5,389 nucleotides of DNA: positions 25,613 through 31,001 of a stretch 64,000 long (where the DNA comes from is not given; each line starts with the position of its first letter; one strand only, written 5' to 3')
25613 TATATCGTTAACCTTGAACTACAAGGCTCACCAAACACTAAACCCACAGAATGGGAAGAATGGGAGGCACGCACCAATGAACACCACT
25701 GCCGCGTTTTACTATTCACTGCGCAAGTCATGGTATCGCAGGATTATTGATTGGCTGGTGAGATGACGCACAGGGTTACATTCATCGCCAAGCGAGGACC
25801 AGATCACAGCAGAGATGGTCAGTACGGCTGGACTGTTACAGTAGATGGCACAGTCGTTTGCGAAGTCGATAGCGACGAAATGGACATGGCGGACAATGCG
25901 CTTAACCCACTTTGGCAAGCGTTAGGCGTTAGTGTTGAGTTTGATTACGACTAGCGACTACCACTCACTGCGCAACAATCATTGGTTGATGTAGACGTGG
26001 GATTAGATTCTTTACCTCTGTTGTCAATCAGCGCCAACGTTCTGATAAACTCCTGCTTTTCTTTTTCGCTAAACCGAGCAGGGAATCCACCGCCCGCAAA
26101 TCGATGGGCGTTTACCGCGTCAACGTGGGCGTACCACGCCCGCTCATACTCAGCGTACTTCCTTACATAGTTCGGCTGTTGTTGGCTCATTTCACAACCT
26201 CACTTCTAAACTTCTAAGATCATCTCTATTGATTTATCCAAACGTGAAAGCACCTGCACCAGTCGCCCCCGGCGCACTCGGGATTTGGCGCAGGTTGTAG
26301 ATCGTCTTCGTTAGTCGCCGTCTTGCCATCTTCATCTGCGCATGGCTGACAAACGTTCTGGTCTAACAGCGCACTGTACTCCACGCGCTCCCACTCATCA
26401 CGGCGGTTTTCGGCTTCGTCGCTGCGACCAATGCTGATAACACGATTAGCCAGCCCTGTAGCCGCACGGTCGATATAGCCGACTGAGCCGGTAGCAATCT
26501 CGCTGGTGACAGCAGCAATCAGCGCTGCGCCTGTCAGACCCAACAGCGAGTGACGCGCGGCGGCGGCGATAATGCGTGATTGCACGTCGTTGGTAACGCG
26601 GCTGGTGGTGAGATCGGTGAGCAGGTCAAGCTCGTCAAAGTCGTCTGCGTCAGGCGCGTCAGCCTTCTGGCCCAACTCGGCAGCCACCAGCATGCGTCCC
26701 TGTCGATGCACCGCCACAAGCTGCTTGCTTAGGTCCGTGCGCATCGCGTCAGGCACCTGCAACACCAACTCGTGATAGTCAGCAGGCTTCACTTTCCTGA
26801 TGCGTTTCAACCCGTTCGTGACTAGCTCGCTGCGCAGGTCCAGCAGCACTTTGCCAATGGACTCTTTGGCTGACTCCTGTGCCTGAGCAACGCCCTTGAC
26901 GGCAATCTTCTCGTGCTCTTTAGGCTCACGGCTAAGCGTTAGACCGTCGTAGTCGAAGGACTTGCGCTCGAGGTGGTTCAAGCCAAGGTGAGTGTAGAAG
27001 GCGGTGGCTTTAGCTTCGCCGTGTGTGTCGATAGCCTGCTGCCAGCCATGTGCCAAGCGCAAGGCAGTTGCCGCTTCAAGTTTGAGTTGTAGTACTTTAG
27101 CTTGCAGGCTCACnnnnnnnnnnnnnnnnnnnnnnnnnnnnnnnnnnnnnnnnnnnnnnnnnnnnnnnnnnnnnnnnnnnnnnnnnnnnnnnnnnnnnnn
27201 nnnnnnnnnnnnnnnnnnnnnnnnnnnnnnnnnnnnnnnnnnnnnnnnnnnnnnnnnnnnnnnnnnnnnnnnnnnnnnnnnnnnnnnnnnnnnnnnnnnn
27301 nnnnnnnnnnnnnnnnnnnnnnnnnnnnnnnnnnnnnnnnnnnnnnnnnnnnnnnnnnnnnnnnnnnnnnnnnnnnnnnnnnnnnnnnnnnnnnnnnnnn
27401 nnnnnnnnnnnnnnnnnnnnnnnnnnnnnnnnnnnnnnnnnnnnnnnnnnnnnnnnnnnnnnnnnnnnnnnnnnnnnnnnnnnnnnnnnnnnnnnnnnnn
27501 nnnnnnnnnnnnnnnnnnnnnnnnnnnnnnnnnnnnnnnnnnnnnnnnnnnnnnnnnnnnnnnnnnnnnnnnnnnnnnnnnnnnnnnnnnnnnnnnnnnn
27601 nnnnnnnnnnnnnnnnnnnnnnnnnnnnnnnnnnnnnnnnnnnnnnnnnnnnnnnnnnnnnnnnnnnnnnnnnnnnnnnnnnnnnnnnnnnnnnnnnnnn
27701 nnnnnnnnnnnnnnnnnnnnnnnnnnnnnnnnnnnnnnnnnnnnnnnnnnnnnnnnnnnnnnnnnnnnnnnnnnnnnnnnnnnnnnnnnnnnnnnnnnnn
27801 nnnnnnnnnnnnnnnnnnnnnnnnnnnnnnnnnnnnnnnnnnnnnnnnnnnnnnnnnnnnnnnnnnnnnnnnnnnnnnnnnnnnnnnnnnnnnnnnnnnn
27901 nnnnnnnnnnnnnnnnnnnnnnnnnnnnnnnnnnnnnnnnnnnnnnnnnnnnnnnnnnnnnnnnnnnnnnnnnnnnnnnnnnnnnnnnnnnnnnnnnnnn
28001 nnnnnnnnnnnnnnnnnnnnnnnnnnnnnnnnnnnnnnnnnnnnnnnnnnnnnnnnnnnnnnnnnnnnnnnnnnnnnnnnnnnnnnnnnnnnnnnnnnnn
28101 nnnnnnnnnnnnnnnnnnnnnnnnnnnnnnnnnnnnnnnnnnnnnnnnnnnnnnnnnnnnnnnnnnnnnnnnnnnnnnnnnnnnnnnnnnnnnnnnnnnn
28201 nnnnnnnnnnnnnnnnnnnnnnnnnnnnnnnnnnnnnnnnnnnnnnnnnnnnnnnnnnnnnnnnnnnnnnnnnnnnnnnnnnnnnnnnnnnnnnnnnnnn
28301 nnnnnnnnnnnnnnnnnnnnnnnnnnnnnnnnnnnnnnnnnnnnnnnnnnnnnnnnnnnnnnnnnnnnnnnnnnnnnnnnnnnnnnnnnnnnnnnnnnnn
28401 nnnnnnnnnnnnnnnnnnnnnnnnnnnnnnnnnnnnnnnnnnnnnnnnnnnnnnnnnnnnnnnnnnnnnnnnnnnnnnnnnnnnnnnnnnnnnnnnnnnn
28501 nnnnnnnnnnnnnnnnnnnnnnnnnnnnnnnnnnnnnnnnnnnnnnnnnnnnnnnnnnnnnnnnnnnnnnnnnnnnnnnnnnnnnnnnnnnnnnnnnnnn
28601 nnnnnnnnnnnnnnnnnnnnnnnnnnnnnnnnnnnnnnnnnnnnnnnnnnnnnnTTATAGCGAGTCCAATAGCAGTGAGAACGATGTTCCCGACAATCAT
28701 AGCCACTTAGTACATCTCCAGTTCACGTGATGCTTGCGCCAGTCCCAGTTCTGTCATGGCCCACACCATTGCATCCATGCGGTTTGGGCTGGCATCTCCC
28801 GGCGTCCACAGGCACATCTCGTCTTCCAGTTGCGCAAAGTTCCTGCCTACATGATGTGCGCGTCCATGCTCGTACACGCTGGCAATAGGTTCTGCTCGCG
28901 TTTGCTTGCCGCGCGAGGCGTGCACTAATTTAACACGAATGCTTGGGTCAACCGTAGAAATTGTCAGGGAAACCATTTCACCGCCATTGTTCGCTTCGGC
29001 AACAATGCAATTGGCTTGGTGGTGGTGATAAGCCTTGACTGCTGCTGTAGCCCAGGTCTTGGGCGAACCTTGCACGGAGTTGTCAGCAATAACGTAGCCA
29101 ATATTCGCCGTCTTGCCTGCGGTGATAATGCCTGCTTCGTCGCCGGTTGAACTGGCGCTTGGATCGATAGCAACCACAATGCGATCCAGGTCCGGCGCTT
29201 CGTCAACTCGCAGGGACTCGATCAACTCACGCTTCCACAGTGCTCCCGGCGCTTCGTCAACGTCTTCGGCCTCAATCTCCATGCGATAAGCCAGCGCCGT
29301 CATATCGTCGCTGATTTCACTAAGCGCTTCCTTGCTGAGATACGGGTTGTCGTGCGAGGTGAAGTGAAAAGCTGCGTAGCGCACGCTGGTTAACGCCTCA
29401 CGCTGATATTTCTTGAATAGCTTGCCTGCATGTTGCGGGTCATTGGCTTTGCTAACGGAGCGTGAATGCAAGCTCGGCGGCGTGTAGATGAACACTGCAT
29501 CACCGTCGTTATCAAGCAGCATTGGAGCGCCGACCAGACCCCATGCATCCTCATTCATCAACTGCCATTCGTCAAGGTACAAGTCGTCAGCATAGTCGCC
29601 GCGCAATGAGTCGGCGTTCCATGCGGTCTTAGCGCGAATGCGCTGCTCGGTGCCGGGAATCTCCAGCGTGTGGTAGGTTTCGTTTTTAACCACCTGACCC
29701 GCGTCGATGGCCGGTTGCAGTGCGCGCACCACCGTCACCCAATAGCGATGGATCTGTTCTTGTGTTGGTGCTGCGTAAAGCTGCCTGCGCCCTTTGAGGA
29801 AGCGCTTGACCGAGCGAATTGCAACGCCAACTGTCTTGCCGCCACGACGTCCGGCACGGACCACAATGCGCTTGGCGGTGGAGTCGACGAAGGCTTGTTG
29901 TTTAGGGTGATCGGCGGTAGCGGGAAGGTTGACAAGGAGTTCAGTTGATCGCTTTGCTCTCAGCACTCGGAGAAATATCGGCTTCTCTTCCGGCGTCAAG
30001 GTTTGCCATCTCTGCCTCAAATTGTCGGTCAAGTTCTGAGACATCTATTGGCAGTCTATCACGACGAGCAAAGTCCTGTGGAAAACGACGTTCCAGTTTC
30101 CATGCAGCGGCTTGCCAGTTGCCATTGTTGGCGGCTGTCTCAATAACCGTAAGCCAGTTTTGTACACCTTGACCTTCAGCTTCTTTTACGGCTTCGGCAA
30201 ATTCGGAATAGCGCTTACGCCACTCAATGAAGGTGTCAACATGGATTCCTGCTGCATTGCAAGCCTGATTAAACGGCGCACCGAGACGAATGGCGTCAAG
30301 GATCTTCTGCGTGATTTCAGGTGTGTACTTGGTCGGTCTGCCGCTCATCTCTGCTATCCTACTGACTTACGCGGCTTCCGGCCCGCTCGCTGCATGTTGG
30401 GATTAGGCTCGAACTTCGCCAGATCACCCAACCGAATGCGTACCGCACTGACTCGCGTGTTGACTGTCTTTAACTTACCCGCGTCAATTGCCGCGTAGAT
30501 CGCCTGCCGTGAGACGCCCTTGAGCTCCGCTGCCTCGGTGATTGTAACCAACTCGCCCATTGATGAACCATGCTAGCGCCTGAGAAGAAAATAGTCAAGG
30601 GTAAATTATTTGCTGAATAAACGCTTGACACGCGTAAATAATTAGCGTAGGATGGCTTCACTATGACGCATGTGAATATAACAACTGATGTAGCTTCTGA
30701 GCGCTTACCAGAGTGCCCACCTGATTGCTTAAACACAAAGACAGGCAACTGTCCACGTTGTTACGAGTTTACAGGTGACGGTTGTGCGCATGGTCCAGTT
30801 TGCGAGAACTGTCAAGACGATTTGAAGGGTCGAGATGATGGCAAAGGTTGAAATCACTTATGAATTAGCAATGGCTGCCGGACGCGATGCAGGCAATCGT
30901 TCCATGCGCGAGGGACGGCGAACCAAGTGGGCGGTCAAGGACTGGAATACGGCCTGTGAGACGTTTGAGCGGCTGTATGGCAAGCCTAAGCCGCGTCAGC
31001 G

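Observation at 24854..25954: RHH regulator and palindromic operator controlling a divergent three-gene cluster inside the late operon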

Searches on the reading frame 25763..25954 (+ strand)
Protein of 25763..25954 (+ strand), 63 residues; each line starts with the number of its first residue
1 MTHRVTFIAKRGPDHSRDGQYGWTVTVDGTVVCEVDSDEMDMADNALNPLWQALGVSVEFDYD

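Call 3: search_protein_families(library=pfam, proteins=[window:25763-25954:+], max_evalue=1)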
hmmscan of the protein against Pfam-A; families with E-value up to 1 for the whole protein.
window:25763-25954:+ (63 aa): 0 families

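Call 4: search_protein_families(library=phrogs, proteins=[window:25763-25954:+], max_evalue=0.1)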
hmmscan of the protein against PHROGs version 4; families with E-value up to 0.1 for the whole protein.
window:25763-25954:+ (63 aa): 0 families

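Call 15: find_related_loci(query=window:25763-25954:+, collection=viral_contigs, flank=5000)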
Query window:25763-25954:+ (63 aa) in viral_contigs; peptide patterns used: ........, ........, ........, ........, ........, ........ (x = any residue, [..] = any of these).
5 stretches matched a pattern, but none encodes a relative of the query by tblastn (E <= 1e-3).

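Call 27: find_homologous_proteins(query=window:25763-25954:+, max_evalue=0.01)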
Query window:25763-25954:+ (63 aa): 1 proteins with E <= 0.01 among 1 candidates.
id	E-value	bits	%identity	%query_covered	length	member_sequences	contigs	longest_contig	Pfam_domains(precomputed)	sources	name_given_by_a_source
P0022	8.9e-37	141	100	100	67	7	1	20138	-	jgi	jgi:hypothetical protein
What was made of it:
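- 25763..25954 (+): orfC, 63 aa, an orphan. Its stop overlaps the stop of the convergent gene p79. Only identical copies were found (calls 15, 27).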

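Call 35: find_encoding_contigs(protein=P0022, flank=3000, max_places=4)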
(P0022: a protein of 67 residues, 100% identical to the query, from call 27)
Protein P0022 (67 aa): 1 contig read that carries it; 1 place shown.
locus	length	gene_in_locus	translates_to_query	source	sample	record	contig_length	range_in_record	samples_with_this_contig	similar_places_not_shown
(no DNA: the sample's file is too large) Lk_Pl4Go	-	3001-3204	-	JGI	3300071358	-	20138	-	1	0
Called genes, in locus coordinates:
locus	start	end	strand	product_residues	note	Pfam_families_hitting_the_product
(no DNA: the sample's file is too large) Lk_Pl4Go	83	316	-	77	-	-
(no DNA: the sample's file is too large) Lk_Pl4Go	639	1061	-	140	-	PF18066:Phage_ABA_S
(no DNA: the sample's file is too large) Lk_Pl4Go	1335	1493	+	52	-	-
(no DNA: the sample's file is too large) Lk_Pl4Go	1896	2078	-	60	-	-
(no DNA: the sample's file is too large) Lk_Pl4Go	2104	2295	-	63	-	-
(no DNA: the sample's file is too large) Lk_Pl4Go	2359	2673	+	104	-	-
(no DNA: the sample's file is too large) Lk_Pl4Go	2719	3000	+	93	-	-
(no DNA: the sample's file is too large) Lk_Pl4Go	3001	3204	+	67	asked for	-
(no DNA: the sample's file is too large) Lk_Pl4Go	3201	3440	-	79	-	-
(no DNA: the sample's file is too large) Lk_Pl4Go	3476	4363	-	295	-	-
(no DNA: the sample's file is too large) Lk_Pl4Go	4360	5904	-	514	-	PF04860:Phage_portal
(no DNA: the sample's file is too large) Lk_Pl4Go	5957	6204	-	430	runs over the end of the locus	PF17289:Terminase_6C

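Call 57: search_protein_families(library=padloc, proteins=[window:25763-25954:+], max_evalue=0.1)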
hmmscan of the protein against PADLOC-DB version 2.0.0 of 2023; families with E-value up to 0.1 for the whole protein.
window:25763-25954:+ (63 aa): 0 families

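Call 58: search_protein_families(library=ncbifam, proteins=[window:25763-25954:+], max_evalue=0.1)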
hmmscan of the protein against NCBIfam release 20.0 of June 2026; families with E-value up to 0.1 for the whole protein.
window:25763-25954:+ (63 aa): 0 families

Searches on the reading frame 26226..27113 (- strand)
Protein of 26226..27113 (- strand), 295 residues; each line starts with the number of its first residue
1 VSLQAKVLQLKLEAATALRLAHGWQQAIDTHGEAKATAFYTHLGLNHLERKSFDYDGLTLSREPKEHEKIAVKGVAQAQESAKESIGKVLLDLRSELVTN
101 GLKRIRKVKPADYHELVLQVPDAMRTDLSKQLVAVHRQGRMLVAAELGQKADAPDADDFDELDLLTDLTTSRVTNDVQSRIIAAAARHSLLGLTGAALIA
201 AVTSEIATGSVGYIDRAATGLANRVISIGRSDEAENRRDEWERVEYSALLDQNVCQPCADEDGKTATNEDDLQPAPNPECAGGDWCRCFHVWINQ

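Call 3: search_protein_families(library=pfam, proteins=[window:26226-27113:-], max_evalue=1)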
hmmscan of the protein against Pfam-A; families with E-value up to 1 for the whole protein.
window:26226-27113:- (295 aa): 1 family
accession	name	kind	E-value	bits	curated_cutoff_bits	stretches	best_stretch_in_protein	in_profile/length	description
PF04233.19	Phage_Mu_F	-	0.00057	21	29.6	1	220-288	42-109/112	Phage Mu protein F like protein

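Call 4: search_protein_families(library=phrogs, proteins=[window:26226-27113:-], max_evalue=0.1)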
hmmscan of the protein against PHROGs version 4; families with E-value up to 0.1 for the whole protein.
window:26226-27113:- (295 aa): 2 families
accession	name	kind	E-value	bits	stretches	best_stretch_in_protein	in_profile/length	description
phrog_595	-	head and packaging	0.0002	21.8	1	211-289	217-293/513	head maturation protease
phrog_6577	-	unknown function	0.00049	19.5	1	171-293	109-229/1066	-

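Call 9: find_related_loci(query=window:26226-27113:-, collection=viral_contigs, flank=8000)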
Query window:26226-27113:- (295 aa) in viral_contigs; peptide patterns used: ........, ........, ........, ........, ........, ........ (x = any residue, [..] = any of these).
29 stretches matched a pattern; 27 encode a relative of the query (tblastn E <= 1e-3); 26 distinct loci.
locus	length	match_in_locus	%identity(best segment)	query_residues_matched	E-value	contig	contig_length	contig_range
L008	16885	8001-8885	87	1-295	3e-177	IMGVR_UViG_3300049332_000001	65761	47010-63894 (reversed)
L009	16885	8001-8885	87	1-295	3e-161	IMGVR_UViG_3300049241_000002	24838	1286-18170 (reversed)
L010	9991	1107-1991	75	1-295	2e-145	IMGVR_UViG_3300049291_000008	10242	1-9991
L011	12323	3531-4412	73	1-295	8e-145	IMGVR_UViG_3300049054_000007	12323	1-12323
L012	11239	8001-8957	67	1-295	2e-139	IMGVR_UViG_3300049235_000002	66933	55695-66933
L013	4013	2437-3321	73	1-295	3e-142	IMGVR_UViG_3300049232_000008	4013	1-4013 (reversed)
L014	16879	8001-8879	72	3-295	1e-138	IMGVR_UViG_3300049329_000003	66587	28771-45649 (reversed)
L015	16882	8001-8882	70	1-294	1e-138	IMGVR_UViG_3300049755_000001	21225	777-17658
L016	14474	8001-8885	72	1-295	1e-136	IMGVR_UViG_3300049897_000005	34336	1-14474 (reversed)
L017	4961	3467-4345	72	1-294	3e-137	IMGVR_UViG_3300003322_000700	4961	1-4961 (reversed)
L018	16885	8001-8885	72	1-295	1e-135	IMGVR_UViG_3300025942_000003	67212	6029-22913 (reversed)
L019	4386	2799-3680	65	1-295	9e-133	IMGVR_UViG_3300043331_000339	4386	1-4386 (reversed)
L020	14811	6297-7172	71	1-293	4e-131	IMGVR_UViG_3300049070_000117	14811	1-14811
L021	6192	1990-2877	68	1-293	3e-129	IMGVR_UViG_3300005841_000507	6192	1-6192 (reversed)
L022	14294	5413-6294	69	2-295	1e-128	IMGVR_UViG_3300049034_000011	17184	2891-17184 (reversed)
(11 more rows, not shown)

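Call 57: search_protein_families(library=padloc, proteins=[L009:8973-9314:-], max_evalue=0.1)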
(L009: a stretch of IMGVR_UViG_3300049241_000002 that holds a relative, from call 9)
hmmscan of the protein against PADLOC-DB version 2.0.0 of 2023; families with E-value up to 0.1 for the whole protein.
L009:8973-9314:- (113 aa): 0 families

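Call 58: search_protein_families(library=ncbifam, proteins=[L009:8973-9314:-], max_evalue=0.1)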
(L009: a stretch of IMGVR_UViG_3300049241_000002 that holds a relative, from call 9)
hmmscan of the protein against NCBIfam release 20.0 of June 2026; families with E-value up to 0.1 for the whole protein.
L009:8973-9314:- (113 aa): 2 families
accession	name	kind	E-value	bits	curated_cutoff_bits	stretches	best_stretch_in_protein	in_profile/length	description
TIGR04116.1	CXXX_rpt_assoc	equivalog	0.022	14.9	50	1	35-73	38-76/90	CXXX repeat peptide modification system protein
NF008736.0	PRK11762.1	equivalog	0.025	14.1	169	1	52-85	60-93/186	ADP compounds hydrolase NudE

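Call 94: search_protein_families(library=phrogs, proteins=[L009:8973-9314:-], max_evalue=0.01)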
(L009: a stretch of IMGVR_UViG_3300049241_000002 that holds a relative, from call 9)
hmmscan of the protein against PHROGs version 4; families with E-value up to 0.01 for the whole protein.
L009:8973-9314:- (113 aa): 0 families

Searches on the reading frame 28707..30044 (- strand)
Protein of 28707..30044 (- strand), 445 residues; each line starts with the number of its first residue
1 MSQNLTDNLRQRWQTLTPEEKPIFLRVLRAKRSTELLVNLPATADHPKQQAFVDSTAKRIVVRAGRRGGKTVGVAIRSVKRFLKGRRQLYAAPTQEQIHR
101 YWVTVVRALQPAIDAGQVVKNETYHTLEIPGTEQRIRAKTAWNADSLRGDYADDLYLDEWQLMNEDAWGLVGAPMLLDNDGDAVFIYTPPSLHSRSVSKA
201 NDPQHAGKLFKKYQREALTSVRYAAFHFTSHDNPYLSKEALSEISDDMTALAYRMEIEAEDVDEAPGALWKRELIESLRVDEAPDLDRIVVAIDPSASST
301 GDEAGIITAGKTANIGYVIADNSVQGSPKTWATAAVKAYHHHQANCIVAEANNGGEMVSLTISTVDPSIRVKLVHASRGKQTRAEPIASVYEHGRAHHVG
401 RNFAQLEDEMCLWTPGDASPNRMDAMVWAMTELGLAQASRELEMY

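Call 51: search_dna_similar(query=window:28707-30044:-, collection=phages, mode=protein, max_rows=15)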
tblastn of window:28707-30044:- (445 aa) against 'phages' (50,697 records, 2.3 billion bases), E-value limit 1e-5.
Records with a match: 348; places in all: 350; records where one place covers at least 80% of the query: 1.
Best place of each record, by identity: 60-80% 1; <60% 347.
By first word of the organism name: Gordonia 124; Vibrio 77; Microbacterium 50; Arthrobacter 18; Pseudomonas 11; Rhizobium 10; Escherichia 6; Streptomyces 5; Salinibacter 5; Bacteriophage 4; and 22 more.
By host as written in the record: Gordonia terrae 3612 111; - 62; Microbacterium foliorum NRRL B-24224 31; Vibrio breoganii 13; Microbacterium foliorum NRRL B-24224 SEA 12; Gordonia terrae CAG3 9; Arthrobacter globiformis B-2979 8; Escherichia coli K-12 5; and 62 more.
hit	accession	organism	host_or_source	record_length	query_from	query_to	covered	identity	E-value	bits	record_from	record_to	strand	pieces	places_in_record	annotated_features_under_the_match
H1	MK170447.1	Methanosarcina virus MetMV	Methanosarcina sp.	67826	71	433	82%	63.7%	1e-151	482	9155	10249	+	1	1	gene transfer agent terminase protein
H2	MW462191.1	Bacteriophage sp.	freshwater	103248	143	435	66%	35.5%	2e-38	154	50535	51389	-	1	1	terminase protein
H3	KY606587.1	Dinoroseobacter phage vB_DshS-R5C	Dinoroseobacter shibae DFL12T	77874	184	435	57%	36.0%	8e-31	131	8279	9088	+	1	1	large packaging protein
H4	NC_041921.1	Dinoroseobacter phage vB_DshS-R5C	Dinoroseobacter shibae DFL12T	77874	184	435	57%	36.0%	8e-31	131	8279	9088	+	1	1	terminase large subunit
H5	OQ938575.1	Streptomyces phage OnionKnight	Streptomyces lividans JI 1326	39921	202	439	53%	37.8%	2e-37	151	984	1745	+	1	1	2: terminase large subunit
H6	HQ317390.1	Colwellia phage 9A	Colwellia psychrerythaea strain 34H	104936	140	445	69%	29.2%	4e-31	132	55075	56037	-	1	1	terminase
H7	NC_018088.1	Colwellia phage 9A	Colwellia psychrerythaea strain 34H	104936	140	445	69%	29.2%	4e-31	132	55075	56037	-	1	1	terminase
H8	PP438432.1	Synechococcus phage Ssp-JY42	Synechococcus sp.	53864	233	435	46%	44.0%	8e-37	149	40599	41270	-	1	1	terminase large subunit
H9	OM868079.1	Synechococcus phage Yong-M4-211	Synechococcus sp. PCC 7002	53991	233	435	46%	44.0%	8e-37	149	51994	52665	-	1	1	terminase large subunit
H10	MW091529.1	Bacteriophage sp. 103231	sewage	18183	254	436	41%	48.2%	2e-41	163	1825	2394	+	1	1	DNA-packaging protein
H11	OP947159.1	Desulfofustis phage LS06-2018-MD02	-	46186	254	433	40%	48.7%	2e-40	160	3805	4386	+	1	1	terminase large subunit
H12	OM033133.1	Aeromonas phage phiA005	Aeromonas sp.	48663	229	434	46%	42.5%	2e-40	160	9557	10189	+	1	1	DNA-packaging protein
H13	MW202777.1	Caudoviricetes sp.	Manatee Spring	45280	254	433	40%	48.2%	5e-42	164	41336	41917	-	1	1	large terminase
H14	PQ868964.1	Curtobacterium phage Kithara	Curtobacterium flaccumfaciens NRRL ...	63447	212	439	51%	38.0%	2e-29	127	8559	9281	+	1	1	20: terminase large subunit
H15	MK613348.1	Roseobacter phage CRP-6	Rhodobacteraceae bacterium FZCC0042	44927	254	435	41%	47.6%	2e-44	172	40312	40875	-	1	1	terminase large subunit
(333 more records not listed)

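Call 53: get_annotated_region(hit=H1, flank=9000)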
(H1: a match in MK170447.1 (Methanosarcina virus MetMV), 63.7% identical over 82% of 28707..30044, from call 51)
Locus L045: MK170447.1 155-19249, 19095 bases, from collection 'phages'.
description: Methanosarcina virus MetMV, complete genome.
organism: Methanosarcina virus MetMV (NCBI taxid 2488574)
taxonomy: Viruses; Duplodnaviria; Heunggongvirae; Uroviricota; Caudoviricetes
host: Methanosarcina sp.; source: -; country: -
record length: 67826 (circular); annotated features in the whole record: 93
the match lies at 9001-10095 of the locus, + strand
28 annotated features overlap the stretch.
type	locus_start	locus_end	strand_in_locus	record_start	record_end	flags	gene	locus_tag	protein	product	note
CDS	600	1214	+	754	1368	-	-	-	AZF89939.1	DNA modification methylase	-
CDS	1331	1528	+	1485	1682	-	-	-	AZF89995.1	hypothetical protein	-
CDS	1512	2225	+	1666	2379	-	-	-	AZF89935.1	hypothetical protein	-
CDS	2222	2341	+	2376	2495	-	-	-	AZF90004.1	hypothetical protein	-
CDS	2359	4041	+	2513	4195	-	-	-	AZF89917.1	hypothetical protein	-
CDS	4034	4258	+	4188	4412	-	-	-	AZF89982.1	hypothetical protein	-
CDS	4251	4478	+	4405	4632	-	-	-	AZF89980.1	hypothetical protein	-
CDS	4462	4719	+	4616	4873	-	-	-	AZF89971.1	hypothetical protein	-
CDS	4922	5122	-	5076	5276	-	-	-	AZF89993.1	hypothetical protein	-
CDS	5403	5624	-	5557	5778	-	-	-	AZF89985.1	hypothetical protein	-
CDS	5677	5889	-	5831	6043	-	-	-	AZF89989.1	hypothetical protein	-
CDS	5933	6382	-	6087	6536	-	-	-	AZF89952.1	hypothetical protein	-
CDS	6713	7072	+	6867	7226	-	-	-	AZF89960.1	hypothetical protein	-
CDS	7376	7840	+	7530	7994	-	-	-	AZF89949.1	hypothetical protein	-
CDS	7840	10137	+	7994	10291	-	-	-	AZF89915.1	gene transfer agent terminase protein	-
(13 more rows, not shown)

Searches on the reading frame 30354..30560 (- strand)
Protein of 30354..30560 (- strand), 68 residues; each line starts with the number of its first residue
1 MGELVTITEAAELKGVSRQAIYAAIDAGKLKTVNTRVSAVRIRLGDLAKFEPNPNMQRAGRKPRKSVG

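Call 84: search_protein_families(library=pfam, proteins=[window:30354-30560:-], max_evalue=1)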
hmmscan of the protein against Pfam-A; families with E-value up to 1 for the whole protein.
window:30354-30560:- (68 aa): 8 families
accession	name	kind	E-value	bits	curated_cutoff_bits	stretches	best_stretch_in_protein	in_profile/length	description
PF12728.13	HTH_17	-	1.2e-07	32.3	27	1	4-50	1-46/51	Helix-turn-helix domain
PF13338.12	AbiEi_4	-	0.0039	17.7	25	1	4-32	13-40/49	Transcriptional regulator, AbiEi antitoxin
PF10743.14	Phage_Cox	-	0.037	14.3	27.5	1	2-34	9-41/87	Regulatory phage protein cox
PF00538.25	Linker_histone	-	0.038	14.7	22.4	1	6-31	11-36/74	linker histone H1 and H5 family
PF00376.29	MerR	-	0.05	13.9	28.2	1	6-30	1-25/38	MerR family regulatory protein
PF00216.26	Bac_DNA_binding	-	0.051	14.3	22.4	1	11-64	11-64/90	Bacterial DNA-binding protein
PF13384.12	HTH_23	-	0.084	13.2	24.6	1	5-26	18-39/50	Homeodomain-like domain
PF04297.20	UPF0122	-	0.16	12.7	22.7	1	7-26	36-55/101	Putative helix-turn-helix protein, YlxM / p13 like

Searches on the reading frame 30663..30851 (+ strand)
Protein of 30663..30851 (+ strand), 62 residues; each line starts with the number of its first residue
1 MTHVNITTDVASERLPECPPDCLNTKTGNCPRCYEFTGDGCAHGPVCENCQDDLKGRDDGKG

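Call 84: search_protein_families(library=pfam, proteins=[window:30663-30851:+], max_evalue=1)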
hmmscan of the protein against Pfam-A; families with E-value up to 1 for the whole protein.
window:30663-30851:+ (62 aa): 2 families
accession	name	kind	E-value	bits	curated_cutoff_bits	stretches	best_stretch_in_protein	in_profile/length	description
PF23475.1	zf-Tbcl_FmdE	-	0.011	15.6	23.2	1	25-53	5-31/35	FmdE treble clef zinc finger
PF13920.12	zf-C3HC4_3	-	0.28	11.5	27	1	41-55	20-34/49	Zinc finger, C3HC4 type (RING finger)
